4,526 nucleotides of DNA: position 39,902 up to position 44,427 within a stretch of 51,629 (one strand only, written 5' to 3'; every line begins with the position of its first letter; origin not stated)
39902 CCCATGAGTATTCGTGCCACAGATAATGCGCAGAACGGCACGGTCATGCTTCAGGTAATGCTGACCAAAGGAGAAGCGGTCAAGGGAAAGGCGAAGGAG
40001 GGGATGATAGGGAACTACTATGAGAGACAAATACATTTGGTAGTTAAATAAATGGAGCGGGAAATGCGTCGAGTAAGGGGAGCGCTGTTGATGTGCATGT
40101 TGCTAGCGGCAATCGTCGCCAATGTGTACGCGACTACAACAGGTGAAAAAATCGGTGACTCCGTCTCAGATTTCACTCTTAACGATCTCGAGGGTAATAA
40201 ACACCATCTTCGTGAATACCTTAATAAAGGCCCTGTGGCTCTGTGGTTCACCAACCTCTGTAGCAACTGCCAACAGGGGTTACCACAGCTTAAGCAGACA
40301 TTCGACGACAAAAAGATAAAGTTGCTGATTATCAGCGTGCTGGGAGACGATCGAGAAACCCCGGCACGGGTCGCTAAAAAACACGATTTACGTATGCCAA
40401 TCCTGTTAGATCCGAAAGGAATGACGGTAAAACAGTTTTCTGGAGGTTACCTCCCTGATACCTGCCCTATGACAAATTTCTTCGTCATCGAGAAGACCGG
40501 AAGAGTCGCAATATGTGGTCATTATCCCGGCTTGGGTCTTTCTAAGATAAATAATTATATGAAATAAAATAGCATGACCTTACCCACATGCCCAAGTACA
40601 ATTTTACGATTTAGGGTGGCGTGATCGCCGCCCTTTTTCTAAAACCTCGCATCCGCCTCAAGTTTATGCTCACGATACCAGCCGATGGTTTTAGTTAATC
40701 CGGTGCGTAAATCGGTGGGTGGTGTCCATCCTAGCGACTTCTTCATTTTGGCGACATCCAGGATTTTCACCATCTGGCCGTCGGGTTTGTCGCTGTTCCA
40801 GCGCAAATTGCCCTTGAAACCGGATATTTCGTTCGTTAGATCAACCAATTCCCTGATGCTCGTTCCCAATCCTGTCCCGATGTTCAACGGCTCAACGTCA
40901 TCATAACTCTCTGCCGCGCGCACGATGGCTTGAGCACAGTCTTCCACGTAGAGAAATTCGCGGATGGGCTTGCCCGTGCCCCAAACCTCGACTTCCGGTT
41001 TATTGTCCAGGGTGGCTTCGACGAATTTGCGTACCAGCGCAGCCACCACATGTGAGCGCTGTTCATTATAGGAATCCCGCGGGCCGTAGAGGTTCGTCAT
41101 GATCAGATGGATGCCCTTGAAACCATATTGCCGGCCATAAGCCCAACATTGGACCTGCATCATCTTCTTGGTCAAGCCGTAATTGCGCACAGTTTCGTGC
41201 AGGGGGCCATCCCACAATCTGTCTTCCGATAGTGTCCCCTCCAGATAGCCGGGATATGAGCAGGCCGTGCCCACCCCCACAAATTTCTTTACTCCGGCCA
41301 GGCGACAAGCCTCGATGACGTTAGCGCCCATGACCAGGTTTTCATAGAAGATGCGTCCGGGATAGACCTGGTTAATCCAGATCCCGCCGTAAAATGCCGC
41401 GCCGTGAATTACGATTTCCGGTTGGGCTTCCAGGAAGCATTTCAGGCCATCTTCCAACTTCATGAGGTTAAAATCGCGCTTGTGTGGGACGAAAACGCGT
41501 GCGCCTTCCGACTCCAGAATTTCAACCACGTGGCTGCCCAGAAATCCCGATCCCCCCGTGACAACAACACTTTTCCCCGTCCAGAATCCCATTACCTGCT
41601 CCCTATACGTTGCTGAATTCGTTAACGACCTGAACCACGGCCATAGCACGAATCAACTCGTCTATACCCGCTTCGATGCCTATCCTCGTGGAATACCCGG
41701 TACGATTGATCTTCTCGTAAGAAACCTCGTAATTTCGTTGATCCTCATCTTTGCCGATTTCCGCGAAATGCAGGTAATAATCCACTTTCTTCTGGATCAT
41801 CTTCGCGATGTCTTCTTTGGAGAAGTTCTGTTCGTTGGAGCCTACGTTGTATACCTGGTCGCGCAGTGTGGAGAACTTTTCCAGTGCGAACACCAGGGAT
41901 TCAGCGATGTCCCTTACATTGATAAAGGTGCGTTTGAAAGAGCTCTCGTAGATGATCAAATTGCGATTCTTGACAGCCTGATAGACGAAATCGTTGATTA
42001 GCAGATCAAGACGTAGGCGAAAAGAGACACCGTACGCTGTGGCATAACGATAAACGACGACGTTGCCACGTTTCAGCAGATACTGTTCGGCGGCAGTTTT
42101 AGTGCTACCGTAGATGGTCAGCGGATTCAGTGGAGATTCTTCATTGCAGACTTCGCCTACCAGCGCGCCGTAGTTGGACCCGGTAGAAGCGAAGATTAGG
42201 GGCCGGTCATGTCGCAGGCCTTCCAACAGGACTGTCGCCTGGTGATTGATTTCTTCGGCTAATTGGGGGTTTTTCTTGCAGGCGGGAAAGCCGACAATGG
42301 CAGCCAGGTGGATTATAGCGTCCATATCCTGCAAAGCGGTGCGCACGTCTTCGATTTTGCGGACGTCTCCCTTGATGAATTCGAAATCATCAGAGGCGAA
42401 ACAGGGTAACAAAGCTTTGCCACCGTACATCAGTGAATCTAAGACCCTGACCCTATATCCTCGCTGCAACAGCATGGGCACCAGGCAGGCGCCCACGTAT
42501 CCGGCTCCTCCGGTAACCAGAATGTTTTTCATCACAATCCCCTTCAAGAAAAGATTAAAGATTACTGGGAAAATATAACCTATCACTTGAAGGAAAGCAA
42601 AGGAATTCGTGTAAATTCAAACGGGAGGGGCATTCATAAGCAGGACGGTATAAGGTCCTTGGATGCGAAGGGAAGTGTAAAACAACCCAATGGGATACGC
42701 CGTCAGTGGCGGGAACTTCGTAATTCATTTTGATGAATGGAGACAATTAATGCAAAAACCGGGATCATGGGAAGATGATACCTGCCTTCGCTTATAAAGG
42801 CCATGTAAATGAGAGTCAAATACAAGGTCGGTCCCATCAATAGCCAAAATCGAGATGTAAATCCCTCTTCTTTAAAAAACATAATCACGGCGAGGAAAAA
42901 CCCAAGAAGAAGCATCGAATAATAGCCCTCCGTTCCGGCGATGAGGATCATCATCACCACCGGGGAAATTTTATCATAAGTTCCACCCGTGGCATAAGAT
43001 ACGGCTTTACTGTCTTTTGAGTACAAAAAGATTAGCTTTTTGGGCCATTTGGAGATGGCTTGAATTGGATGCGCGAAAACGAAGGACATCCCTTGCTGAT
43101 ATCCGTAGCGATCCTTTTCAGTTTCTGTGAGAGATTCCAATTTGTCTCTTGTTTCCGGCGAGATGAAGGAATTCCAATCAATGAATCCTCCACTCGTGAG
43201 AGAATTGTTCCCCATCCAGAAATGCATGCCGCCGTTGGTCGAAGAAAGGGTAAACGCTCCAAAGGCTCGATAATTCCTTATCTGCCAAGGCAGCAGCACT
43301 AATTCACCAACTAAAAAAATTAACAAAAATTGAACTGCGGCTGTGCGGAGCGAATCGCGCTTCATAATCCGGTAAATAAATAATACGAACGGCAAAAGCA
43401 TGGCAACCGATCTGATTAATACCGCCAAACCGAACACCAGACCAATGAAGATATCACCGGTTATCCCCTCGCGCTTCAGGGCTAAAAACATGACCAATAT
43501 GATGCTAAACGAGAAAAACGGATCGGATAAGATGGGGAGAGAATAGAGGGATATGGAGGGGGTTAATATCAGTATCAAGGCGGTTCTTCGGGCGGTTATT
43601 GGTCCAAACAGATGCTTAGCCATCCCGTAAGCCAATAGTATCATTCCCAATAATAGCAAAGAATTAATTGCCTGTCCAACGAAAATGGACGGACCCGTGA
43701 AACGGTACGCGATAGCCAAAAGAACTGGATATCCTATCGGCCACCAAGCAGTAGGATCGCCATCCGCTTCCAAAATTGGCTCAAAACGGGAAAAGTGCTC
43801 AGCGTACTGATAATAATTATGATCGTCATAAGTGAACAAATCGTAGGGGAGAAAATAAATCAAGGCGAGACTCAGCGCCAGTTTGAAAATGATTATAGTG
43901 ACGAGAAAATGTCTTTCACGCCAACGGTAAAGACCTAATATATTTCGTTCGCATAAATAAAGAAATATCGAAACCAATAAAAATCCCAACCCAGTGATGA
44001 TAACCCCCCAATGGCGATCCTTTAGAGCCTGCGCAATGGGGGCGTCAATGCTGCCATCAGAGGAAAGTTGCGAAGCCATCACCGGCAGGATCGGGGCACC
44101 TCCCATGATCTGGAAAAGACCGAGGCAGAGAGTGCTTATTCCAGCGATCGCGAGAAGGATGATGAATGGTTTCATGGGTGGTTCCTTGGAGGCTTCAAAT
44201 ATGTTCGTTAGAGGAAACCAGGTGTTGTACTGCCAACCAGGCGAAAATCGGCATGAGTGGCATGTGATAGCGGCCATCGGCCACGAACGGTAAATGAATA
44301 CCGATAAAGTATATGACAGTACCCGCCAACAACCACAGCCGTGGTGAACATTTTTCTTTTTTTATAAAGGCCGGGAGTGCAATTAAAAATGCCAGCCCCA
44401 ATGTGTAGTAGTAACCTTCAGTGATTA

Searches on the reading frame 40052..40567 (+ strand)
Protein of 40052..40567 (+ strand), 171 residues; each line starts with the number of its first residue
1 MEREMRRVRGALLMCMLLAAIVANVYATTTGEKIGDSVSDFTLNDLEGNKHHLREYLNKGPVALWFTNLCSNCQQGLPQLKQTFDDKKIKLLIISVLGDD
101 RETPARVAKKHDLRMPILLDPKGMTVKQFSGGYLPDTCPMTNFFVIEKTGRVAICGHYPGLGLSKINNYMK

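Call 33: search_protein_families(library=pfam, proteins=[window:40052-40567:+], max_evalue=0.0001)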
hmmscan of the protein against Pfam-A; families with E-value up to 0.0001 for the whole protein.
window:40052-40567:+ (171 aa): 2 families
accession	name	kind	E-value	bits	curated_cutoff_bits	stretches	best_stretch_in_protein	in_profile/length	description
PF00578.27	AhpC-TSA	-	2.5e-15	57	26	1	34-153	1-122/124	AhpC/TSA family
PF08534.16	Redoxin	-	1.9e-08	34.6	26.6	1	34-152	2-128/148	Redoxin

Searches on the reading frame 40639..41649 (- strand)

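Call 33: search_protein_families(library=pfam, proteins=[window:40639-41649:-], max_evalue=0.0001)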
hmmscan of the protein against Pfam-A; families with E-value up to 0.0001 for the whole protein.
window:40639-41649:- (336 aa): 5 families
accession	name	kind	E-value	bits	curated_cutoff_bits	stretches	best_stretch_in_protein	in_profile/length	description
PF01370.27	Epimerase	-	1.1e-50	172.7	20.9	1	28-258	1-240/240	NAD dependent epimerase/dehydratase family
PF16363.11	GDP_Man_Dehyd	-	2.9e-22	80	27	1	99-320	96-331/332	GDP-mannose 4,6 dehydratase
PF04321.23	RmlD_sub_bind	-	1e-06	28.5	27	1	28-86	3-61/287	RmlD substrate binding domain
PF02719.21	Polysacc_synt_2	-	3e-05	23.8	20.2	0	72-128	73-128/293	Polysaccharide biosynthesis protein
PF01073.25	3Beta_HSD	-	3.2e-05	23.5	22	0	29-48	1-20/280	3-beta hydroxysteroid dehydrogenase/isomerase family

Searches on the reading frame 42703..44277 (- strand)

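Call 33: search_protein_families(library=pfam, proteins=[window:42703-44277:-], max_evalue=0.0001)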
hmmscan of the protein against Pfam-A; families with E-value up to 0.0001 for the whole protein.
window:42703-44277:- (524 aa): 1 family
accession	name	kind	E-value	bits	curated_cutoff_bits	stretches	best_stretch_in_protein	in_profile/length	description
PF13231.12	PMT_2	-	1.3e-07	32.4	26.1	1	180-330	3-156/160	Dolichyl-phosphate-mannose-protein mannosyltransferase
